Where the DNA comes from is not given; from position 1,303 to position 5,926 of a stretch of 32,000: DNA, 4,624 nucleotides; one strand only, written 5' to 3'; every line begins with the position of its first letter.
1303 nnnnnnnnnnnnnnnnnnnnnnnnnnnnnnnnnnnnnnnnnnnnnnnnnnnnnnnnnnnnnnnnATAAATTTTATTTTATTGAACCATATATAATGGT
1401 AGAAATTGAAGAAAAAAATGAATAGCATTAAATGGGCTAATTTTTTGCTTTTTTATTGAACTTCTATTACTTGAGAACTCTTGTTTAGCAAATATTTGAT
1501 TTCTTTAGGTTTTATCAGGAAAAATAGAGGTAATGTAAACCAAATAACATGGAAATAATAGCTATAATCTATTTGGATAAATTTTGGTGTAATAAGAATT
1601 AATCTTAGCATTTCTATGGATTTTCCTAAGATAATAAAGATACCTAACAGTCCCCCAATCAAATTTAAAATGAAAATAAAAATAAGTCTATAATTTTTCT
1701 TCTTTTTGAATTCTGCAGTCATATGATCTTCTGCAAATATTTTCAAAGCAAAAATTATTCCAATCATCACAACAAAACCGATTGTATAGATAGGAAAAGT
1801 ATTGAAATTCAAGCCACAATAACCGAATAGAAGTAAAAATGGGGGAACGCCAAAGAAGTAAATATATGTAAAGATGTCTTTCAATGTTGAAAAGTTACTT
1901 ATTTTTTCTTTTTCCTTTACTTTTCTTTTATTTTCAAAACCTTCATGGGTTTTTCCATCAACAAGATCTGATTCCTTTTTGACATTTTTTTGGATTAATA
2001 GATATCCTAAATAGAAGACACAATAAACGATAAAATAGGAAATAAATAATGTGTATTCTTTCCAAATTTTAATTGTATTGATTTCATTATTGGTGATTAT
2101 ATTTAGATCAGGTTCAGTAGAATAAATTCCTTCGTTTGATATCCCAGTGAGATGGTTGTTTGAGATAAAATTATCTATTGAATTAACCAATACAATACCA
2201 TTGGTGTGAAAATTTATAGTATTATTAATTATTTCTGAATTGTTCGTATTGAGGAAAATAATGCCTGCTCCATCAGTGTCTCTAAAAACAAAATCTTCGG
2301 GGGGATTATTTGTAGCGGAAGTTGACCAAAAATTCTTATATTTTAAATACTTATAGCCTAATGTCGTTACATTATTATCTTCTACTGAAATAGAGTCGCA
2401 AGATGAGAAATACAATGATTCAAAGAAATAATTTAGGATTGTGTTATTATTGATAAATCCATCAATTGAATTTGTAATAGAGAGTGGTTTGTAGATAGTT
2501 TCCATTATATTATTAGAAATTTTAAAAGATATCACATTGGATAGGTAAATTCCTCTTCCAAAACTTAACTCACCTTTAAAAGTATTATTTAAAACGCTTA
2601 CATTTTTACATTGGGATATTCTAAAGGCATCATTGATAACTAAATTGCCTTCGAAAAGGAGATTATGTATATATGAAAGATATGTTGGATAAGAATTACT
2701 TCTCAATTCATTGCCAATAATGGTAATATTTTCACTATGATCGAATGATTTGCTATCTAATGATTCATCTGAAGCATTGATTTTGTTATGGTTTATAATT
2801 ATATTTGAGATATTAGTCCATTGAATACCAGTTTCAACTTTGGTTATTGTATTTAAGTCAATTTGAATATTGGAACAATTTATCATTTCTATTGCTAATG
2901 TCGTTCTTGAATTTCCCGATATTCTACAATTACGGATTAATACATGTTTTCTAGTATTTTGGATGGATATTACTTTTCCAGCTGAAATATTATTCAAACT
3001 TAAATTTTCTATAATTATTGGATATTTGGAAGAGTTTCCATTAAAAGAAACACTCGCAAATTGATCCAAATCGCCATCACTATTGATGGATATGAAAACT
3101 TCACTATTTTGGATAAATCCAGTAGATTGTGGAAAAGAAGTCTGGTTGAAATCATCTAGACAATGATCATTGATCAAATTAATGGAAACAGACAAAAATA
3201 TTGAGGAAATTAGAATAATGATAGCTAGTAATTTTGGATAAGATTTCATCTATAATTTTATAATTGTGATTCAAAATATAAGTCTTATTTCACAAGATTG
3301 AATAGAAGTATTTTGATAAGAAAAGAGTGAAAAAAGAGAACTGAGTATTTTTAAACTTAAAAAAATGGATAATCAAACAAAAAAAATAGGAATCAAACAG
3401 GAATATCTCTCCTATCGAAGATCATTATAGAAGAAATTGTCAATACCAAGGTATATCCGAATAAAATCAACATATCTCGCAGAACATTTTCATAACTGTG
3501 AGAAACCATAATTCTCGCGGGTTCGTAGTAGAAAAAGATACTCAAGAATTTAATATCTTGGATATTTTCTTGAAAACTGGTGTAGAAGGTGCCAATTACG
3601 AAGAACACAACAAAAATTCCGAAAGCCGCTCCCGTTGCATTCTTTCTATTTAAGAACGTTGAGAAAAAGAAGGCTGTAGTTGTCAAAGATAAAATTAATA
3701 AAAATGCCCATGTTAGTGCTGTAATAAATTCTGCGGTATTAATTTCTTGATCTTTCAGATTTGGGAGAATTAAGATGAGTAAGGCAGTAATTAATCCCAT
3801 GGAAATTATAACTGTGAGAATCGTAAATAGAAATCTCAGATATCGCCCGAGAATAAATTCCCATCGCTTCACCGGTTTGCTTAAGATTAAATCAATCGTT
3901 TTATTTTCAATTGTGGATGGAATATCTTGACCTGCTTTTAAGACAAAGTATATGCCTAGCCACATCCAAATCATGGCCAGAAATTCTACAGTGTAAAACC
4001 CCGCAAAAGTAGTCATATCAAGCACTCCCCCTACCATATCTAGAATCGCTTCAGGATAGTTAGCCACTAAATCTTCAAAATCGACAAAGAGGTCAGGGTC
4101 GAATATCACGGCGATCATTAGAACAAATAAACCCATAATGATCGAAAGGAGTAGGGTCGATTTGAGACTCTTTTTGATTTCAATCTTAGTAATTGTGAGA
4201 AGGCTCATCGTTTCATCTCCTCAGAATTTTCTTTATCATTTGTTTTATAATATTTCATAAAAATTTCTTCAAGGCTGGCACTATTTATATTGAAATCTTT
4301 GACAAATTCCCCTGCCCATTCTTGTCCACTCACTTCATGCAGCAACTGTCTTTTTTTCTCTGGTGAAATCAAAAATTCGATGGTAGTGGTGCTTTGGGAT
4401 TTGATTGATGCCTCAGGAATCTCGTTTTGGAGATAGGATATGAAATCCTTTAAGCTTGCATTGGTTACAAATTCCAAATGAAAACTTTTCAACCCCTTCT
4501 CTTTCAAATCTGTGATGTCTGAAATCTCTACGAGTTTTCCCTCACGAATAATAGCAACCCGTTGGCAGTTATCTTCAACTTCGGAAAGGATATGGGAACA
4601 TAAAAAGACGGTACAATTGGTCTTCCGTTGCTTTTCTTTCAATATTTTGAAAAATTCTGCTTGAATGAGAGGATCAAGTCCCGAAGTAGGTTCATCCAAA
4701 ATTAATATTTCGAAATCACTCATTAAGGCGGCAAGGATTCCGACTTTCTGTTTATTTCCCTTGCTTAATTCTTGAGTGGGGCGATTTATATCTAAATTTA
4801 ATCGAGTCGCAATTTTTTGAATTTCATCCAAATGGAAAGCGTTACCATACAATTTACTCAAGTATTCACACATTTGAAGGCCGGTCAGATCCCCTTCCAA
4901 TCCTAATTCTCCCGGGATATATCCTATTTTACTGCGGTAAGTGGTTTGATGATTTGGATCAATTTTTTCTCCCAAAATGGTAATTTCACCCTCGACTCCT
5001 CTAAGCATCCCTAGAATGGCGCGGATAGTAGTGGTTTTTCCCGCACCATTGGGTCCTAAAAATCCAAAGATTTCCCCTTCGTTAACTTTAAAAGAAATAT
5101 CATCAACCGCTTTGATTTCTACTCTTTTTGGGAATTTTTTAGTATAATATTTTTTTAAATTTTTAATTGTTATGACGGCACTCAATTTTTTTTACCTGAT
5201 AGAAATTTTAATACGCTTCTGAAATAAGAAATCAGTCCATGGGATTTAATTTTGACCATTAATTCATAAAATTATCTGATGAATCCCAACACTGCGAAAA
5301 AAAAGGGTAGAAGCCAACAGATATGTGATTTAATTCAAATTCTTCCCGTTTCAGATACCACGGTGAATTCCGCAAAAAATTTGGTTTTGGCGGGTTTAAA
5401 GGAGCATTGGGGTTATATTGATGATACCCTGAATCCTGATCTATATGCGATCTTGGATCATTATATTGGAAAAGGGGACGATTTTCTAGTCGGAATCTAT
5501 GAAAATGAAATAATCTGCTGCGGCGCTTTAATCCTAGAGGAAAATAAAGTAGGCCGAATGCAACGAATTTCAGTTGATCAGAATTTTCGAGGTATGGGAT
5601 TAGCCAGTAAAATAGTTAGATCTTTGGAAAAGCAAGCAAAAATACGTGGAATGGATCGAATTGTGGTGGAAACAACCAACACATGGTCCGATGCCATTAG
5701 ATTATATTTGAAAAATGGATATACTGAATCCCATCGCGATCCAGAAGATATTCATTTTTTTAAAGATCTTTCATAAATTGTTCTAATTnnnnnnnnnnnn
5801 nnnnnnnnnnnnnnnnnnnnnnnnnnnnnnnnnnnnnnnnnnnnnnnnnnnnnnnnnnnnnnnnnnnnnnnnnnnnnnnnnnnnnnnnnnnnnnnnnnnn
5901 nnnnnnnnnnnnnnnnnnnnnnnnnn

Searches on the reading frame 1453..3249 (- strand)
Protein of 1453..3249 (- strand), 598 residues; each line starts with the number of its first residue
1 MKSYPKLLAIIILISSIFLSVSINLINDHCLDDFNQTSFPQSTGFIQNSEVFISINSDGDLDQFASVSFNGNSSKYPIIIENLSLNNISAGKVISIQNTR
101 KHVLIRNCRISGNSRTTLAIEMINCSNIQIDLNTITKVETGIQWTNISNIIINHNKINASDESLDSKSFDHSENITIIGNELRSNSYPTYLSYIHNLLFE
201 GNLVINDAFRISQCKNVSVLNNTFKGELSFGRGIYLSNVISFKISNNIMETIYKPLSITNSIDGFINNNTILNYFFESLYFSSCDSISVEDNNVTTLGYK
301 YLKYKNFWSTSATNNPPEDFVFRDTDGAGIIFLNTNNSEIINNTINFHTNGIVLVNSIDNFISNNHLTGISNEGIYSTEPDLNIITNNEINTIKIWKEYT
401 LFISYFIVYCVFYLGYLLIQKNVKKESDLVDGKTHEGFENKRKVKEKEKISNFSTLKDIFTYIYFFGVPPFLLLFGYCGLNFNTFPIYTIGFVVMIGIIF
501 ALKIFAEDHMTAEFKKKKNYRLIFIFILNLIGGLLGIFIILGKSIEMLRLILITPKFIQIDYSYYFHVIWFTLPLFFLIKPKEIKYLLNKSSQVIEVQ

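Call 82: search_protein_families(library=pfam, proteins=[window:1453-3249:-], max_evalue=0.001)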
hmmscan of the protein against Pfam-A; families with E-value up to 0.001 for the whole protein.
window:1453-3249:- (598 aa): 2 families
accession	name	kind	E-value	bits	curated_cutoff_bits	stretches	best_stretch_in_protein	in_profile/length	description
PF13229.12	Beta_helix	-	7.1e-13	48.9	25.9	2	71-202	30-156/158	Right handed beta helix region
PF05048.19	NosD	-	2.2e-12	47.3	23.6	2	129-314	4-192/212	Periplasmic copper-binding protein (NosD)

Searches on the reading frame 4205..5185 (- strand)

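Call 82: search_protein_families(library=pfam, proteins=[window:4205-5185:-], max_evalue=0.001)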
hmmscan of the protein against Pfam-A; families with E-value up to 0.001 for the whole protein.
window:4205-5185:- (326 aa): 4 families
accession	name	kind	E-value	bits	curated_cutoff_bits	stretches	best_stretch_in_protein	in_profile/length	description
PF00005.33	ABC_tran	-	2.1e-28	100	25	1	28-168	2-137/137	ABC transporter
PF13304.12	AAA_21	-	1.2e-15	58.9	27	1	131-201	229-301/304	AAA domain, putative AbiEii toxin, Type IV TA system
PF13476.12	AAA_23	-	5.3e-05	24.4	27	1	5-63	2-45/201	AAA domain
PF13401.12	AAA_22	-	0.00046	20.9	27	0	43-127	11-97/130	AAA domain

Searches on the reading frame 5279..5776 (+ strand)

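Call 3: search_protein_families(library=pfam, proteins=[window:5279-5776:+], max_evalue=0.1)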
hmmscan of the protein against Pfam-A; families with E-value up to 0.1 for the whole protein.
window:5279-5776:+ (165 aa): 5 families
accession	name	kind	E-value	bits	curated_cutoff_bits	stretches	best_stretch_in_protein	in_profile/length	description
PF00583.31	Acetyltransf_1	-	1.7e-12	48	20.7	1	59-148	24-116/116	Acetyltransferase (GNAT) family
PF13508.13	Acetyltransf_7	-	2.1e-11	44.5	27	1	67-150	3-84/84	Acetyltransferase (GNAT) domain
PF08445.16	FR47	-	4.6e-08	33.4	22.1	1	71-151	2-80/86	FR47-like protein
PF13673.13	Acetyltransf_10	-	1.9e-06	28.3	23.6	1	60-153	23-112/128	Acetyltransferase (GNAT) domain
PF14542.12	Acetyltransf_CG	-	0.039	14.5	30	1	90-125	23-58/80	GCN5-related N-acetyl-transferase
